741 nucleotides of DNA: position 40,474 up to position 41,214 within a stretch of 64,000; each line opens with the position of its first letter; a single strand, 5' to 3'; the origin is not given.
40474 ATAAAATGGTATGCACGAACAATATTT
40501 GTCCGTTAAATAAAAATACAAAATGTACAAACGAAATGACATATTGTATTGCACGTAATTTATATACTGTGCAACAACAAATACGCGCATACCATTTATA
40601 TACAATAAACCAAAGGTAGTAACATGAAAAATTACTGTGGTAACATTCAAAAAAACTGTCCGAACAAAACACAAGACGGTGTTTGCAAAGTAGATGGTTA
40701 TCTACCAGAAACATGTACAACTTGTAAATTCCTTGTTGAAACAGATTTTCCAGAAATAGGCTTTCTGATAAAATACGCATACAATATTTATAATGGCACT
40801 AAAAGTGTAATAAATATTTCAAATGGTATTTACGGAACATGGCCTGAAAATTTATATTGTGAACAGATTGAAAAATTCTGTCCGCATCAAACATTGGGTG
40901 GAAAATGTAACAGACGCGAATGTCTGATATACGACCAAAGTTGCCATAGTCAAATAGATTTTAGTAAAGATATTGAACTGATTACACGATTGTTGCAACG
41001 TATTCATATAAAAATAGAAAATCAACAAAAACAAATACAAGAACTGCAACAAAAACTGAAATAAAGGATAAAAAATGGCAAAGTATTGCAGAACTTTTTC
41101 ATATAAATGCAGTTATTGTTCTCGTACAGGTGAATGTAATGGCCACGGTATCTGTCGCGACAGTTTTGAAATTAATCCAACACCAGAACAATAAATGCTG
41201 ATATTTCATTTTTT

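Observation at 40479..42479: Family of small Cys-rich ORFs flanking nth that share a C-x(4-6)-C-P-x(6-8)-C type motif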

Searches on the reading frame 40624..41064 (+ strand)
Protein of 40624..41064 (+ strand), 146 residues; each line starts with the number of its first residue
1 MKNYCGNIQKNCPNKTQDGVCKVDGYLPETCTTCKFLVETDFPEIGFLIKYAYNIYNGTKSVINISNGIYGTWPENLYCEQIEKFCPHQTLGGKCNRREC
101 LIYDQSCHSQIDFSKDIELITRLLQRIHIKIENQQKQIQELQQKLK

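Call 9: search_protein_families(library=pfam, max_evalue=1, proteins=[window:40624-41064:+])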
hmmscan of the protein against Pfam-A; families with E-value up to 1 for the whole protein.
window:40624-41064:+ (146 aa): 0 families

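Call 10: search_protein_families(library=ncbifam, max_evalue=1, proteins=[window:40624-41064:+])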
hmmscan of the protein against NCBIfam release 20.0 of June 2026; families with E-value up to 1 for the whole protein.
window:40624-41064:+ (146 aa): 0 families

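Call 11: find_homologous_proteins(query=window:40624-41064:+, max_evalue=10)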
Query window:40624-41064:+ (146 aa): 8 proteins with E <= 10 among 10 candidates.
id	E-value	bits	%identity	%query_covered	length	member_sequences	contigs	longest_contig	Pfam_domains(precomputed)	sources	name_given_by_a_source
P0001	7.1e-93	327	97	100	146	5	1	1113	-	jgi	jgi:hypothetical protein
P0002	4.2e-29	120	46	92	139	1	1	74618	-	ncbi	-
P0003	5.4e-29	119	48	90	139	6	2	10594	-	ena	-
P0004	2.7e-28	117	48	90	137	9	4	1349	-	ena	-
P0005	3.9e-26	110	43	90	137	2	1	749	-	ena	-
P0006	1.1e-25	108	44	90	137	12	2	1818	-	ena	-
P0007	2.3e-25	107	45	86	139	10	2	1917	-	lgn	-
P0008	1.4e-23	102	46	86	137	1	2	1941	-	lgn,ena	-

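Call 13: find_encoding_contigs(protein=P0002, flank=6000, max_places=3)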
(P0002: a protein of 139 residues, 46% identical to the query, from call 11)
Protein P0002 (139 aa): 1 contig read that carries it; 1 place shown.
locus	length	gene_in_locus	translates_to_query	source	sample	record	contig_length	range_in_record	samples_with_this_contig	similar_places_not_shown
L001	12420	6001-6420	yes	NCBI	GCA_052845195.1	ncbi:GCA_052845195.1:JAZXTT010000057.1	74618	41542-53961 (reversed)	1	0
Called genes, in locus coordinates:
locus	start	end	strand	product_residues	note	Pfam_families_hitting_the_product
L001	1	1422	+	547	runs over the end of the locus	PF01134:GIDA, PF07992:Pyr_redox_2 (weak), PF12831:FAD_oxidored (weak), PF13932:SAM_GIDA_C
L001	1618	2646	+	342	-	-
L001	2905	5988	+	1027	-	PF00133:tRNA-synt_1, PF09334:tRNA-synt_1g (weak), PF08264:Anticodon_1, PF19302:DUF5915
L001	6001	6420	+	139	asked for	-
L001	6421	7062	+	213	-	PF00730:HhH-GPD, PF00633:HHH (weak)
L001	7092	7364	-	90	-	PF00312:Ribosomal_S15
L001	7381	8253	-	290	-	PF01509:TruB_N, PF16198:TruB_C_2, PF09157:TruB-C_2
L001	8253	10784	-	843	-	PF01624:MutS_I, PF05188:MutS_II, PF05192:MutS_III, PF05190:MutS_IV, PF00488:MutS_V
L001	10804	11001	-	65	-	PF02609:Exonuc_VII_S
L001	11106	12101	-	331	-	PF13181:TPR_8 (faint), PF13424:TPR_12 (faint), PF03704:BTAD (faint), PF07719:TPR_2 (faint), PF13414:TPR_11 (faint), PF00515:TPR_1 (weak), PF13371:TPR_9 (weak), PF13432:TPR_16 (weak), +3 more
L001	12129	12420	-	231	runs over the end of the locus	PF01479:S4, PF00849:PseudoU_synth_2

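Call 14: find_encoding_contigs(protein=P0003, flank=6000, max_places=3)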
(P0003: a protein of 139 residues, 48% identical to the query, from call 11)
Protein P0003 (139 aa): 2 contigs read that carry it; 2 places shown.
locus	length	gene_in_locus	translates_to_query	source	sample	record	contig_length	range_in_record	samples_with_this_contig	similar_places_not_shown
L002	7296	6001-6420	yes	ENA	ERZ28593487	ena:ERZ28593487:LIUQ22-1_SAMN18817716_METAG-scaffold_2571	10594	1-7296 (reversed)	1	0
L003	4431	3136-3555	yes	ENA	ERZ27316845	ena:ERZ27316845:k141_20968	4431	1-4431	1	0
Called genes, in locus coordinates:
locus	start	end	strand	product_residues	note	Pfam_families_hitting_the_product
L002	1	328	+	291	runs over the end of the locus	PF00698:Acyl_transf_1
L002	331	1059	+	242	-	PF00106:adh_short, PF08659:KR, PF13561:adh_short_C2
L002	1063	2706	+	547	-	PF01134:GIDA, PF07992:Pyr_redox_2 (weak), PF12831:FAD_oxidored (weak), PF13932:SAM_GIDA_C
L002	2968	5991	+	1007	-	PF00133:tRNA-synt_1, PF09334:tRNA-synt_1g (faint), PF08264:Anticodon_1, PF19302:DUF5915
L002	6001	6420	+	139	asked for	-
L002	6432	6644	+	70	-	-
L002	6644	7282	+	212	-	PF22175:Ogg-HhH (weak), PF00730:HhH-GPD, PF00633:HHH (weak)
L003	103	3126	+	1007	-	PF00133:tRNA-synt_1, PF09334:tRNA-synt_1g (faint), PF08264:Anticodon_1, PF19302:DUF5915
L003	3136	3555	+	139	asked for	-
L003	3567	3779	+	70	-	-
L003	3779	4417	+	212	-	PF22175:Ogg-HhH (weak), PF00730:HhH-GPD, PF00633:HHH (weak)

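Call 17: find_related_loci(query=A1, collection=genome_contigs, flank=5000)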
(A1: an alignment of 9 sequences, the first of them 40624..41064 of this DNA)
Query A1 (146 aa) in genome_contigs; peptide patterns used: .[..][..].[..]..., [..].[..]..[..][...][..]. (x = any residue, [..] = any of these).
66 stretches matched a pattern; 6 encode a relative of the query (tblastn E <= 1e-3); 6 distinct loci.
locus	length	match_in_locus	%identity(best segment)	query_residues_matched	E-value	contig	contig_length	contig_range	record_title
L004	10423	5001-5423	44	4-145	9e-34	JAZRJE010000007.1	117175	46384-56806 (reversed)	MAG: Candidatus Enterousia sp. isolate T1900045469_YK20190160.MAGScoT_cleanbin_000038 SGB_7227_k141_288938, whole genome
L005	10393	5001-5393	46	4-135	8e-33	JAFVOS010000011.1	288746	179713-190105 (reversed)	MAG: Alphaproteobacteria bacterium isolate RGIG5256 Sheep_Colon-1__c743588, whole genome shotgun sequence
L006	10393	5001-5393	45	4-135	6e-33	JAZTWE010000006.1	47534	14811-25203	MAG: Candidatus Enterousia sp. isolate T1900045334_YK20190023.MAGScoT_cleanbin_000100 SGB_6575_k141_523930, whole genome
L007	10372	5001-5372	46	4-128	8e-31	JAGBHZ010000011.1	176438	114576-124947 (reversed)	MAG: Alphaproteobacteria bacterium isolate RGIG9136 Water_deer_Rectum.Co__c1099233, whole genome shotgun sequence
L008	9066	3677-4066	41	4-137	6e-28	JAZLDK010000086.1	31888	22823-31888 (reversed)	MAG: Candidatus Enterousia sp. isolate T1900045036_TC20190029.MAGScoT_cleanbin_000012 SGB_4464_k141_98883, whole genome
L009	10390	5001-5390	41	4-137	7e-28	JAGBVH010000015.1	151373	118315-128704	MAG: Alphaproteobacteria bacterium isolate RGIG9479 Yak_Cecum-4__c333429, whole genome shotgun sequence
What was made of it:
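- Closest known: Lineage-specific orphan small proteins. Same: Enterousia or unclassified alphaproteobacterial gut MAG (call 17).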

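Call 20: find_encoding_contigs(protein=P0001, flank=6000, max_places=5)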
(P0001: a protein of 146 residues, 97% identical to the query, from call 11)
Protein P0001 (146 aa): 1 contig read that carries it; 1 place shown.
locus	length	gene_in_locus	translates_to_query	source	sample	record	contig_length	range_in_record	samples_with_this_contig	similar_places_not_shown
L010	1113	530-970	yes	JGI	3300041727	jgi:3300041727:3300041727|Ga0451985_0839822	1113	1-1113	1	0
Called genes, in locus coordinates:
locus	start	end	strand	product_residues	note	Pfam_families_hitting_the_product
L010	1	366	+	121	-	?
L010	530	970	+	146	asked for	-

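Call 21: find_related_loci(query=A1, collection=metagenome_contigs, flank=3000)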
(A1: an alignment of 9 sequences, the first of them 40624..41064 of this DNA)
Query A1 (146 aa) in metagenome_contigs; peptide patterns used: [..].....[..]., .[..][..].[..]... (x = any residue, [..] = any of these).
325 stretches matched a pattern, but none encodes a relative of the query by tblastn (E <= 1e-3).

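Call 33: predict_structure(alignment_id=A1)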
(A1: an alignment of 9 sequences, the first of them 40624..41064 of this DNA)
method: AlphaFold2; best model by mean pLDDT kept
length: 146 residues; sequences in the alignment: 9
mean_pLDDT: 46.3   pTM: 0.43
mean pLDDT of the five models: 46.3, 40.3, 39.7, 38.4, 37.9
residues with pLDDT >= 90: 7; 70-90: 12; 50-70: 32; < 50: 95
segments of 3 or more residues with pLDDT < 50: 1-41, 60-113
pLDDT, mean of each block of 10 residues (from residue 1): 27 42 35 37 58 64 29 30 31 31 33 54 68 85 88
secondary structure, 60 per line:
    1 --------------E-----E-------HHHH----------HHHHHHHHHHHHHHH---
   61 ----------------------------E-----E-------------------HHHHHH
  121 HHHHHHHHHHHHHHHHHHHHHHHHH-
elements in order: H29-32 H43-57 H115-145
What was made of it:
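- Tried and rejected: With only 9 sequences it gave pLDDT 46 and was unusable (call 33).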

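Call 40: search_protein_representatives(alignment_id=A1)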
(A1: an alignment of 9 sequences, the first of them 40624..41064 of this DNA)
Query: 9 sequences, 137 profile positions. Proteins with E-value up to 0.001 (for the whole library): 10; up to 1e-10: 7; up to 1e-30: 7. The best 10 are listed.
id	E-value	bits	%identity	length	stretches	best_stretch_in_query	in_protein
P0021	2.4e-73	260.8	-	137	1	1-137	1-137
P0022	1.6e-51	190.1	-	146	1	1-104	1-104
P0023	5.1e-48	178.8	-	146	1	6-137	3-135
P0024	8.7e-40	152.1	-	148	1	5-137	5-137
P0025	1.9e-38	147.8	-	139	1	4-137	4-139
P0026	2.5e-37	144.2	-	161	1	2-135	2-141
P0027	6.5e-36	139.6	-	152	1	1-135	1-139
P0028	2.6e-05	40.4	-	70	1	7-66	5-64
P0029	2.4e-04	37.3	-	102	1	1-52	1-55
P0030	4.1e-04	36.6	-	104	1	6-55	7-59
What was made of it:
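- Closest known: Lineage-specific orphan small proteins. Same: The family has no annotation and a narrow taxonomic range: 10 hits in 1.84 billion representative proteins (call 40).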

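Call 66: search_solved_structures(query=A7, max_evalue=10)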
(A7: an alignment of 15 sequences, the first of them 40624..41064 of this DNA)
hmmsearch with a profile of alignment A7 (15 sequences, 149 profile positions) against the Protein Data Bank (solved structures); distinct sequences matched with E-value up to 10: 5.
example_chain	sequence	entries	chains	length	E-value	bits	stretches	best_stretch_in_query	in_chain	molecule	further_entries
8z27_a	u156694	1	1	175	0.79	12.7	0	35-68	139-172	Spike glycoprotein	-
7u0l_B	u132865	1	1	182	0.83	12.7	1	35-70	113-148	Spike glycoprotein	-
9uep_A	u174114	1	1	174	0.94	12.5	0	35-67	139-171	Spike glycoprotein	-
9sob_P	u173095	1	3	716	0.99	12.4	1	69-115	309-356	Nuclear pore complex protein NUP85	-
4zry_B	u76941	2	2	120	1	12.4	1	121-147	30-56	Keratin, type II cytoskeletal 1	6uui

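Call 68: search_protein_families(library=phrogs, max_evalue=1, proteins=[window:40624-41064:+])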
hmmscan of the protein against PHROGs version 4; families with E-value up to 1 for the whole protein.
window:40624-41064:+ (146 aa): 3 families
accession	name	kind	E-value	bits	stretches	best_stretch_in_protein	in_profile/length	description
phrog_36280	-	unknown function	0.075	14.5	1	14-65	56-107/115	-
phrog_14388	-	moron, auxiliary metabolic gene and host takeover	0.15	13.6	1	34-88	10-64/82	membrane protein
phrog_1103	-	unknown function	0.93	10.6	0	114-145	11-42/80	-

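Call 69: search_protein_families(library=padloc, max_evalue=1, proteins=[window:40624-41064:+])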
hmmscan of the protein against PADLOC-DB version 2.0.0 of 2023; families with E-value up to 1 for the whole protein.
window:40624-41064:+ (146 aa): 0 families

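Call 70: search_protein_families(library=pfam, max_evalue=10, alignment_id=A7)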
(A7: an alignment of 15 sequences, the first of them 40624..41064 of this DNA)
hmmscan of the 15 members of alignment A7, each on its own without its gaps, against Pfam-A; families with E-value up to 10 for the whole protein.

A. member 1, window:40624-41064:+ (146 aa): 0 families

B. families by the number of members that match (of 15 scanned): 12 families
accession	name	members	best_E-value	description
PF02425.20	GBP_PSP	5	0.087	Paralytic/GBP/PSP peptide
PF10650.14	zf-C3H1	1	0.016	Putative zinc-finger domain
PF25510.1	Ubiquitin_DCDC1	1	0.044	Doublecortin domain-containing protein 1-like, ubiquitin domain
PF02183.23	HALZ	1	0.054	Homeobox associated leucine zipper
PF15456.11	Uds1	1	0.092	Up-regulated During Septation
PF25611.1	KCTD_C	1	0.1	KCTD C-terminal domain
PF06348.16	DUF1059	1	0.13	Protein of unknown function (DUF1059)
PF04977.20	DivIC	1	0.58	Septum formation initiator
PF18077.6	DUF5595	1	0.61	Domain of unknown function (DUF5595)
PF21349.2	RUBY_RBDX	1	0.88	Rubrerythrin, rubredoxin-like domain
PF20555.3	DUF6767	1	1.3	Domain of unknown function (DUF6767)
PF25373.1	SBNO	1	9.6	SBNO alpha/beta domain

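Call 72: predict_structure(alignment_id=A7)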
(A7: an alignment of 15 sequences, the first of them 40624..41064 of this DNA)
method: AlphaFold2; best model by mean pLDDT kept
length: 146 residues; sequences in the alignment: 15
mean_pLDDT: 79.7   pTM: 0.75
mean pLDDT of the five models: 79.7, 76.6, 71.3, 66.2, 59.0
residues with pLDDT >= 90: 36; 70-90: 76; 50-70: 31; < 50: 3
segments of 3 or more residues with pLDDT < 50: none
pLDDT, mean of each block of 10 residues (from residue 1): 76 77 65 73 88 90 79 77 79 73 56 90 93 94 89
secondary structure, 60 per line:
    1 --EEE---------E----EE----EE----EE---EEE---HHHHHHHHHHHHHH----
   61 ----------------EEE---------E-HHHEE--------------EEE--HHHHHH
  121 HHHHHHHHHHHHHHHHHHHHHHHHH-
elements in order: E3-5 E37-39 H43-56 E77-79 E110-112 H115-145
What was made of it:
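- Checked: The predicted C-terminal helix spans residues 115-145 (call 72).
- Each unit is predicted as strand, Cys loops, strand, helix (call 72). The Cys-loop regions are the less confident parts of the model (block pLDDT 56-79; call 72).
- Tried and rejected: Adding 6 more homologs raised it to 79.7 (call 72).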

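Call 75: fold_search(model_id=the predicted structure, library=pdb)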
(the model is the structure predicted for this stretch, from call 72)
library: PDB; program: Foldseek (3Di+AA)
matches with E <= 10: 2; with E <= 0.001: 0
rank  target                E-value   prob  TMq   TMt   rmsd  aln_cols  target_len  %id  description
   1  4e1v_D                1.7e+00  0.02  0.13  0.10  15.3        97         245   18  X-RAY Structure of the Uridine Phosphorylase from Salmonella Typhimurium in Complex with 5-Fluorouracil at 2.15 A Reso (released 2013-03-06)
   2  8btr_SL               2.2e+00  0.02  0.14  0.19  14.9       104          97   13  Giardia Ribosome in PRE-T Hybrid State (D2) (released 2023-03-22)
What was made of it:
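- Closest known: Small C4 zinc-binding proteins with a helical or coiled-coil partner region. Different: There is no Pfam or NCBIfam hit, even at E up to 10 (calls 9, 10, 70), and no PDB fold match (call 75).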

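Call 81: fold_search(model_id=the predicted structure, library=viral)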
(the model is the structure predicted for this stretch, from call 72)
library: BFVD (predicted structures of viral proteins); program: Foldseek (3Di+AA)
matches with E <= 10: 8; with E <= 0.001: 0
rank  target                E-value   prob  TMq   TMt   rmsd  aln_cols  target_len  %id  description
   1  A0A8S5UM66            3.9e+00  0.06  0.27  0.33  11.7       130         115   10  Uncharacterized protein [Myoviridae sp. ctCo31]
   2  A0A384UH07            4.1e+00  0.03  0.18  0.16  11.8       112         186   14  (no name in the UniProt tables at hand)
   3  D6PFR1                5.0e+00  0.15  0.20  0.28   2.4        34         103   12  (no name in the UniProt tables at hand)
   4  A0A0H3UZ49            5.7e+00  0.02  0.19  0.12  14.1       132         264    9  (no name in the UniProt tables at hand)
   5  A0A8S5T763            8.3e+00  0.02  0.20  0.22  17.2       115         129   10  Uncharacterized protein [Siphoviridae sp. ctxMM9]
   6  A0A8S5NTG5            9.4e+00  0.02  0.22  0.32  10.7       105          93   10  Uncharacterized protein [Siphoviridae sp. ctQ091]
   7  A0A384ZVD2            1.0e+01  0.04  0.16  0.13   7.2        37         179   19  (no name in the UniProt tables at hand)
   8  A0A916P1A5            1.0e+01  0.01  0.17  0.10  13.0       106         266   13  Ser/thr kinase (Cop-B1R) [Choristoneura biennis entomopoxvirus]
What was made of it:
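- On Anti-phage defence / phage proteins: No BFVD fold match (call 81).
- Tried and rejected: Foldseek against PDB and BFVD gave no match with E below 1 (calls 75, 81).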

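Call 90: find_encoding_contigs(protein=P0028, flank=4000, max_places=3)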
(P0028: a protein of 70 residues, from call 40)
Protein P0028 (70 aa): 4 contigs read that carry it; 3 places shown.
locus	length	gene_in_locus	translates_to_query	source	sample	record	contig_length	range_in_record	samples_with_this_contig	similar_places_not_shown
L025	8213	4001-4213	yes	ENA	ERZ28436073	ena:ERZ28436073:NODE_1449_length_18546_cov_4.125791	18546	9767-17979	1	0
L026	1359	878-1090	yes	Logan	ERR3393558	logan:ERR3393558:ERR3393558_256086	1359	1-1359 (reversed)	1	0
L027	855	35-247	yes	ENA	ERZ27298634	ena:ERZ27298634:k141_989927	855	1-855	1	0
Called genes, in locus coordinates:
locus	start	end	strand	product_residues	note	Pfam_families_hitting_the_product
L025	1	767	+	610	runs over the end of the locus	PF00009:GTP_EFTU, PF01926:MMR_HSR1 (faint), PF22042:EF-G_D2 (weak), PF03144:GTP_EFTU_D2, PF00679:EFG_C, PF21018:BipA_C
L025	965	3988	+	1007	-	PF00133:tRNA-synt_1, PF09334:tRNA-synt_1g (faint), PF08264:Anticodon_1, PF19302:DUF5915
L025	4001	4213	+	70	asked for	-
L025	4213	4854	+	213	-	PF00730:HhH-GPD, PF00633:HHH (weak)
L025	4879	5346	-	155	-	PF04386:SspB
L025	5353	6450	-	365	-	PF02463:SMC_N, PF13175:AAA_15 (faint), PF13476:AAA_23 (weak), PF13604:AAA_30 (faint), PF13304:AAA_21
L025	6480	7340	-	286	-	PF01210:NAD_Gly3P_dh_N, PF07479:NAD_Gly3P_dh_C, PF20618:GPD_NAD_C_bact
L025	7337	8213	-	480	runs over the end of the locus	?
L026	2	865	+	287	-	?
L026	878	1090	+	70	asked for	-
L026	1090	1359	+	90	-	?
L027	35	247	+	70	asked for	-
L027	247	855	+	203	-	?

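Call 91: find_encoding_contigs(protein=P0025, flank=4000, max_places=3)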
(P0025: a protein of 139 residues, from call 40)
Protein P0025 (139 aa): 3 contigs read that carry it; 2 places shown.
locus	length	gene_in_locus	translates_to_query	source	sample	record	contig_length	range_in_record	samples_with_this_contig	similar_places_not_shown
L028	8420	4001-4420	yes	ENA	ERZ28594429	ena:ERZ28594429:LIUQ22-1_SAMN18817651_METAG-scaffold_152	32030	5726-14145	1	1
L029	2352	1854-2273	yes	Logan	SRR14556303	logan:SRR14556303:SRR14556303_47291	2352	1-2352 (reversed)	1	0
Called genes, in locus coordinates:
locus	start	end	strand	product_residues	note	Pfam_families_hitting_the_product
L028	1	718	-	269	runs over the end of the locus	-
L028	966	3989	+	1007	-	PF00133:tRNA-synt_1, PF09334:tRNA-synt_1g (weak), PF08264:Anticodon_1, PF19302:DUF5915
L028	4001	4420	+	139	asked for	-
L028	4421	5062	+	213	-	PF00730:HhH-GPD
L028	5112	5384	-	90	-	PF00312:Ribosomal_S15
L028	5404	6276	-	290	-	PF01509:TruB_N, PF16198:TruB_C_2 (weak), PF09157:TruB-C_2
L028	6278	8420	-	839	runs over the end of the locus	PF01624:MutS_I, PF05188:MutS_II, PF05192:MutS_III, PF05190:MutS_IV, PF00488:MutS_V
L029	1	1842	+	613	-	?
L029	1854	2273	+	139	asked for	-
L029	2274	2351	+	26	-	?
